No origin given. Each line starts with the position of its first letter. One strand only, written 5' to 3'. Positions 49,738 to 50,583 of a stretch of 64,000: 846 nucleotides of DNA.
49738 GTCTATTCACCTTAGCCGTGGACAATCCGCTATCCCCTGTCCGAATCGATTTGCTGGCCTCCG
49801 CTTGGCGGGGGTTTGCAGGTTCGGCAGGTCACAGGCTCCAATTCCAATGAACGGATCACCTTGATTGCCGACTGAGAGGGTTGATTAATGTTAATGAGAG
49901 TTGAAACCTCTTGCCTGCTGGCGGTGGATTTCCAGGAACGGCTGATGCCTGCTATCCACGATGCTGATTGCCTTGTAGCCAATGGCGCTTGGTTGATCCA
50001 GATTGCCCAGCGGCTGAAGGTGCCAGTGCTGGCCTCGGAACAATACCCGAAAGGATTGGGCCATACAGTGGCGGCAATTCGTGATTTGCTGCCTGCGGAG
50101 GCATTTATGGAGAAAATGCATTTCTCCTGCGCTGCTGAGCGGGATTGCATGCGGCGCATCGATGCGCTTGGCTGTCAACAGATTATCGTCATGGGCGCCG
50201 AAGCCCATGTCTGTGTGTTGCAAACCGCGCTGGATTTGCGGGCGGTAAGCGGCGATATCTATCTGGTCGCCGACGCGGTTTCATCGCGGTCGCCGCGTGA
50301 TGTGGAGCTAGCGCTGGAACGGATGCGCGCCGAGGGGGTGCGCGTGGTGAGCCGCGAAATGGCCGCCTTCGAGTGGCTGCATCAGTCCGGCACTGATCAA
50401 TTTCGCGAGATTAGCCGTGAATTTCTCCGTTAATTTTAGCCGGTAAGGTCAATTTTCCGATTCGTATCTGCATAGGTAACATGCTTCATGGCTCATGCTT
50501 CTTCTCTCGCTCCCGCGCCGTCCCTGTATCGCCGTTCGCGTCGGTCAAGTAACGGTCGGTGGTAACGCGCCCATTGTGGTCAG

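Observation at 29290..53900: A 24-kb tract where most genes are full length but carry many small frameshifts, mixed with intact genes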

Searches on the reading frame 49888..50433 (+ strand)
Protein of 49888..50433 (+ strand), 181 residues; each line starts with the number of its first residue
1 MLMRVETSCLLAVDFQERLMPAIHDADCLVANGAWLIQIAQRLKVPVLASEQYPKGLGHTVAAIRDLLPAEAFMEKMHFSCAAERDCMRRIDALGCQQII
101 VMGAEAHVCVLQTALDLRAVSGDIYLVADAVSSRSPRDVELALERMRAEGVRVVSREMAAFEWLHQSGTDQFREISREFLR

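Call 16: find_related_loci(query=window:49888-50433:+, collection=metagenome_contigs, flank=10000)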
Query window:49888-50433:+ (181 aa) in metagenome_contigs; peptide patterns used: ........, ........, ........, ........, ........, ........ (x = any residue, [..] = any of these).
600 stretches matched a pattern (row limit reached: there are more); 1 encode a relative of the query (tblastn E <= 1e-3); 1 distinct loci.
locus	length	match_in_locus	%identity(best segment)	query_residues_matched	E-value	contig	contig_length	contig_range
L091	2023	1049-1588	57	1-181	2e-64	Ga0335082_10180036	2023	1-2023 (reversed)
